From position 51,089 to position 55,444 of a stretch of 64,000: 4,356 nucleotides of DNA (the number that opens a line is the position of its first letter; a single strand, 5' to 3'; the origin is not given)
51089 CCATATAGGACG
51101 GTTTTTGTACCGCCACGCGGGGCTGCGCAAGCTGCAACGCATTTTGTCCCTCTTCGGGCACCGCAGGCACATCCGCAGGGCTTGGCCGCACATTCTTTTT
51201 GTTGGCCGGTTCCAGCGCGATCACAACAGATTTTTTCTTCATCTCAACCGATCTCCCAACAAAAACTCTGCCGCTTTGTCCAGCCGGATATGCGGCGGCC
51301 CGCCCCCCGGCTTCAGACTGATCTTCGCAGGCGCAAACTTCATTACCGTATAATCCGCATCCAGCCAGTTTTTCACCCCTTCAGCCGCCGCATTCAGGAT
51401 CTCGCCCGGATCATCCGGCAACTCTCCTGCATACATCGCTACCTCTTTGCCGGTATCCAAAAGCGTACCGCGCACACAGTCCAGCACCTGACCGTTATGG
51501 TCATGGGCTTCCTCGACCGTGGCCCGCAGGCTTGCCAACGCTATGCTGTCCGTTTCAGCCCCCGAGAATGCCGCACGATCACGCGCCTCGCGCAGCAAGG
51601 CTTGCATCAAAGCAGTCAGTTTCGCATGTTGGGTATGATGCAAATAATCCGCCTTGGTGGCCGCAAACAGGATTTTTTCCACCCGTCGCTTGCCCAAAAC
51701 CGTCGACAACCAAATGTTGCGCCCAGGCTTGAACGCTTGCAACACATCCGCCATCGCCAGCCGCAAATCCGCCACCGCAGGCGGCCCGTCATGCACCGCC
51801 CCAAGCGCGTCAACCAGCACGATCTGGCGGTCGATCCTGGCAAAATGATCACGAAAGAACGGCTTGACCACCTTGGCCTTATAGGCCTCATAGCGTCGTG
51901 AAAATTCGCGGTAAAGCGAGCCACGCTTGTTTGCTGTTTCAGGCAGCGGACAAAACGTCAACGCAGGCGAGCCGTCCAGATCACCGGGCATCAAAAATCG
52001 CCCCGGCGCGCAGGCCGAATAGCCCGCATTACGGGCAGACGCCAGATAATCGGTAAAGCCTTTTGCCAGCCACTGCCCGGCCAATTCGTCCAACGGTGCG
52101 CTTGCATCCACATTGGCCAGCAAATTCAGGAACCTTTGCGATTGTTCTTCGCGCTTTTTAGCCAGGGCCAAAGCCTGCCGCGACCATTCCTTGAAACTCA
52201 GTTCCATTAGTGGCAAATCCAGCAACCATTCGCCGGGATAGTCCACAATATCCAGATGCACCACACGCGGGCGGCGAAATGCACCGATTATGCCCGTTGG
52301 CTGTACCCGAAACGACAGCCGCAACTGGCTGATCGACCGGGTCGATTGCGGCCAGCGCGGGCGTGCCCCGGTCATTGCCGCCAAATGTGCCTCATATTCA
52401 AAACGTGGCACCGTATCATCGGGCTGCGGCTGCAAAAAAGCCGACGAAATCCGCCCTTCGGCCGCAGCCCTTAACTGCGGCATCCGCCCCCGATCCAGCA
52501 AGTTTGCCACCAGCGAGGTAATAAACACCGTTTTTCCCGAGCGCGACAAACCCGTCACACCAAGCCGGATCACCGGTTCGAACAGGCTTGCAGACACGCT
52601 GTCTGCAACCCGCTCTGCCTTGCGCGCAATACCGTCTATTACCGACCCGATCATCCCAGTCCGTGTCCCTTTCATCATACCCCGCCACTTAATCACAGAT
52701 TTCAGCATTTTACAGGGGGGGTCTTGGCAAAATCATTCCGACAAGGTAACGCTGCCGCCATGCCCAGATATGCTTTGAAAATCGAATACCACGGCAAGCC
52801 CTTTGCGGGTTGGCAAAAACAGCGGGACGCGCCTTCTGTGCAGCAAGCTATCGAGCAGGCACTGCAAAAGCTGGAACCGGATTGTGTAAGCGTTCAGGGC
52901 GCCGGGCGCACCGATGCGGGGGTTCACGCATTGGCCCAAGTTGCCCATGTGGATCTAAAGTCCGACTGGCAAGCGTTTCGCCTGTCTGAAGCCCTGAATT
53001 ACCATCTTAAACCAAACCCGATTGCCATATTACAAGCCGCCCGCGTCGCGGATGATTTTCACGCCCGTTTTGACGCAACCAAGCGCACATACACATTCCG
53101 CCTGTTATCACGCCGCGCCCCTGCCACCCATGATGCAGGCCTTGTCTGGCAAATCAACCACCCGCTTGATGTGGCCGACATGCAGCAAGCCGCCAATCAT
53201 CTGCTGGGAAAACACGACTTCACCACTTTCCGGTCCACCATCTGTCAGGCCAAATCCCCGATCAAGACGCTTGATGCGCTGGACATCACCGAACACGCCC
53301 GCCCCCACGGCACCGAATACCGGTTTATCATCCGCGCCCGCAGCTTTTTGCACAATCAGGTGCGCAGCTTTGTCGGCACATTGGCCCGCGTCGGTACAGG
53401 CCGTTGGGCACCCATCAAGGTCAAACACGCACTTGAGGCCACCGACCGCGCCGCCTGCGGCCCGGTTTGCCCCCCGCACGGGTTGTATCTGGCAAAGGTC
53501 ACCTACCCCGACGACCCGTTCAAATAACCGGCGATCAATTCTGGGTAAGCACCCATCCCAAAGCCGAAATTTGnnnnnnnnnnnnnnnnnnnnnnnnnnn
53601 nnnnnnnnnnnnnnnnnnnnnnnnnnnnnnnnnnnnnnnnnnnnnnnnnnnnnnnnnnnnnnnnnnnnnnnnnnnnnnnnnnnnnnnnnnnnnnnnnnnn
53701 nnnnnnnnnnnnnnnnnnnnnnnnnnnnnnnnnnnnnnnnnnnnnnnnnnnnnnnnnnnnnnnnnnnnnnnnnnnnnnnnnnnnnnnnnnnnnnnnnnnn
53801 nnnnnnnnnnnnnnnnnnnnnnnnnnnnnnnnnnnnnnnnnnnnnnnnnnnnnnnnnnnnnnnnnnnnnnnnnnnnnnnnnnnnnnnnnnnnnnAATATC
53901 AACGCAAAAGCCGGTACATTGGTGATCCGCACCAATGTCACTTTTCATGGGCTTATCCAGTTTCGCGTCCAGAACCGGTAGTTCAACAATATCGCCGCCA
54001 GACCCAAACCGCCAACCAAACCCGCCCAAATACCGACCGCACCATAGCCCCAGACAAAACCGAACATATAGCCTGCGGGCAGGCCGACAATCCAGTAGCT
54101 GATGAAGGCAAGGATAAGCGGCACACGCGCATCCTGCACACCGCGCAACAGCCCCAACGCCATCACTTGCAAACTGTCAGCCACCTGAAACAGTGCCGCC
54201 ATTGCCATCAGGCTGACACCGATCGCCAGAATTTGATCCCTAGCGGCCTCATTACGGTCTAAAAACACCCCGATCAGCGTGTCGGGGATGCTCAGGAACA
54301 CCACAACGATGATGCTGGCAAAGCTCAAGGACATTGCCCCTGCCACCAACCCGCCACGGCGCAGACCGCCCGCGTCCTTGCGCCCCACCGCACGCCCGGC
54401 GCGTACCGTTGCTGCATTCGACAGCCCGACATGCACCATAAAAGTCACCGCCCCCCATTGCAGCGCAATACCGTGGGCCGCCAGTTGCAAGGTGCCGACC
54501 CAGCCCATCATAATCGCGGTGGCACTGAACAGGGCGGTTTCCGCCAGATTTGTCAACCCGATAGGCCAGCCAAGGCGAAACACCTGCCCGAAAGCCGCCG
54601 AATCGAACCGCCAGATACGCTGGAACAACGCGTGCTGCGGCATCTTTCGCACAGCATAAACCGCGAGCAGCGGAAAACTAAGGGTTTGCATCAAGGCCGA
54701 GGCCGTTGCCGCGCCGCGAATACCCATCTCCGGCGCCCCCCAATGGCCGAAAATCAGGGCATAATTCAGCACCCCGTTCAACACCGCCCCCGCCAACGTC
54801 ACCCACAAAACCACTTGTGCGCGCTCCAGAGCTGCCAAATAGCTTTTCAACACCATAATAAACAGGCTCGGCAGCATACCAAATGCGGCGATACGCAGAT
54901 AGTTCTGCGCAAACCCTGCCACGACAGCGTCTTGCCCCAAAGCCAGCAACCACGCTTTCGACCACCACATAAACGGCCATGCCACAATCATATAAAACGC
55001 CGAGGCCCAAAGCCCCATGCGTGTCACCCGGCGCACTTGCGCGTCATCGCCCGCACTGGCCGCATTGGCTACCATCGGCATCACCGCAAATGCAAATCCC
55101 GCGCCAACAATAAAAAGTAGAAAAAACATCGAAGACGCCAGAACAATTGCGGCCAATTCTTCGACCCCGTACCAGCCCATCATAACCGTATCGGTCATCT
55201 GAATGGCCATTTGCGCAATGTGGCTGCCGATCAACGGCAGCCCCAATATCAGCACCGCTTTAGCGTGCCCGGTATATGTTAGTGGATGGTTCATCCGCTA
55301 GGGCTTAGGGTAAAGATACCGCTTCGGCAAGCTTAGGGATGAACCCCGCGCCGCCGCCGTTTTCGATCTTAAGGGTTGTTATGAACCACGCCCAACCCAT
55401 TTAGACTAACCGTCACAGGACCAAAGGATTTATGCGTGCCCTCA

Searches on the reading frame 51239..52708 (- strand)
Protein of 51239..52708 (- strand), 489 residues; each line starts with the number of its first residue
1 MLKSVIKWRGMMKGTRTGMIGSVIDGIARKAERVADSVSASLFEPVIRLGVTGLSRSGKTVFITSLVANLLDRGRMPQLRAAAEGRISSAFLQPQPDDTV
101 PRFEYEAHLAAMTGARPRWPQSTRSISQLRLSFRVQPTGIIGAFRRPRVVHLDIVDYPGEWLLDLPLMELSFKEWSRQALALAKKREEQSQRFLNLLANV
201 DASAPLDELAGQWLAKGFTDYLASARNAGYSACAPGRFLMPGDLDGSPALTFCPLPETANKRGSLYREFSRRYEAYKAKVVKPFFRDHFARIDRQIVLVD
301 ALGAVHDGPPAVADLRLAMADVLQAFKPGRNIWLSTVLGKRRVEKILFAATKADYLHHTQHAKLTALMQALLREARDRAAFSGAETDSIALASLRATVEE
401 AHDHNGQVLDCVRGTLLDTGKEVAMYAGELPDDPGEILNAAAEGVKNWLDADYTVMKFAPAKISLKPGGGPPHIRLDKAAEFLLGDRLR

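Call 30: search_protein_families(library=pfam, proteins=[window:51239-52708:-], max_evalue=0.001)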
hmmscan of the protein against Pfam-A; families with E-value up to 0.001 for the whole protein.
window:51239-52708:- (489 aa): 1 family
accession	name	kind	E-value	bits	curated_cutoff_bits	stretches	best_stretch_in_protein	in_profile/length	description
PF04317.18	DUF463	-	2.3e-164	548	25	1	47-488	1-443/443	YcjX-like family, DUF463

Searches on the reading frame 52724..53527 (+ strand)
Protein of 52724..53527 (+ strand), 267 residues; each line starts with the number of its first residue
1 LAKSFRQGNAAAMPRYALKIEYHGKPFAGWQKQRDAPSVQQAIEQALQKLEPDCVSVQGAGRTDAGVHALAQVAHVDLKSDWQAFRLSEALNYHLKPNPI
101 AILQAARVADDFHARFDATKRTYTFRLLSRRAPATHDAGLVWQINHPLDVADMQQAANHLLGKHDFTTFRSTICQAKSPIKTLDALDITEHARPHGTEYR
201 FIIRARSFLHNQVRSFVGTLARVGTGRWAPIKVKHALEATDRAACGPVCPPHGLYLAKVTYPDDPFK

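Call 30: search_protein_families(library=pfam, proteins=[window:52724-53527:+], max_evalue=0.001)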
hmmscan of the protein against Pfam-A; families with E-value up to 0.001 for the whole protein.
window:52724-53527:+ (267 aa): 1 family
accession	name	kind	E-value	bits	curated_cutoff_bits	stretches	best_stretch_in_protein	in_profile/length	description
PF01416.25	PseudoU_synth_1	-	1.2e-43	148.4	23.3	2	156-262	1-108/108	tRNA pseudouridine synthase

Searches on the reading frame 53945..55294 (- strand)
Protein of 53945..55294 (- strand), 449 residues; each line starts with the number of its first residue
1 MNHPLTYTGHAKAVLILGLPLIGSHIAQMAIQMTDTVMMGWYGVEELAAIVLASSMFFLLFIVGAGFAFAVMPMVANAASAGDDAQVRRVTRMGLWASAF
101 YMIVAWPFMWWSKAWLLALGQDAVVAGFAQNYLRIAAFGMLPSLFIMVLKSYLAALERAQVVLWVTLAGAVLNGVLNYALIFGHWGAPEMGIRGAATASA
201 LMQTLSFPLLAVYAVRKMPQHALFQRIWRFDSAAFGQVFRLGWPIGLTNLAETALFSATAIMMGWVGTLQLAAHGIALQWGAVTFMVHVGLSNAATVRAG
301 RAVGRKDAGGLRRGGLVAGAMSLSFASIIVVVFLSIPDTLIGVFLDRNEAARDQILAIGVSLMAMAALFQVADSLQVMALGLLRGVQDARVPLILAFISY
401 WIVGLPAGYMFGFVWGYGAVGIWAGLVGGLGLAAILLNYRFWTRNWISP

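Call 30: search_protein_families(library=pfam, proteins=[window:53945-55294:-], max_evalue=0.001)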
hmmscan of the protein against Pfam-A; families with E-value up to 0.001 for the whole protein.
window:53945-55294:- (449 aa): 1 family
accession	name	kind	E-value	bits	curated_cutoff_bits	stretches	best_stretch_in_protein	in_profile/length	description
PF01554.23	MatE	-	2.9e-49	167.3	24.9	2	20-178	1-160/161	MatE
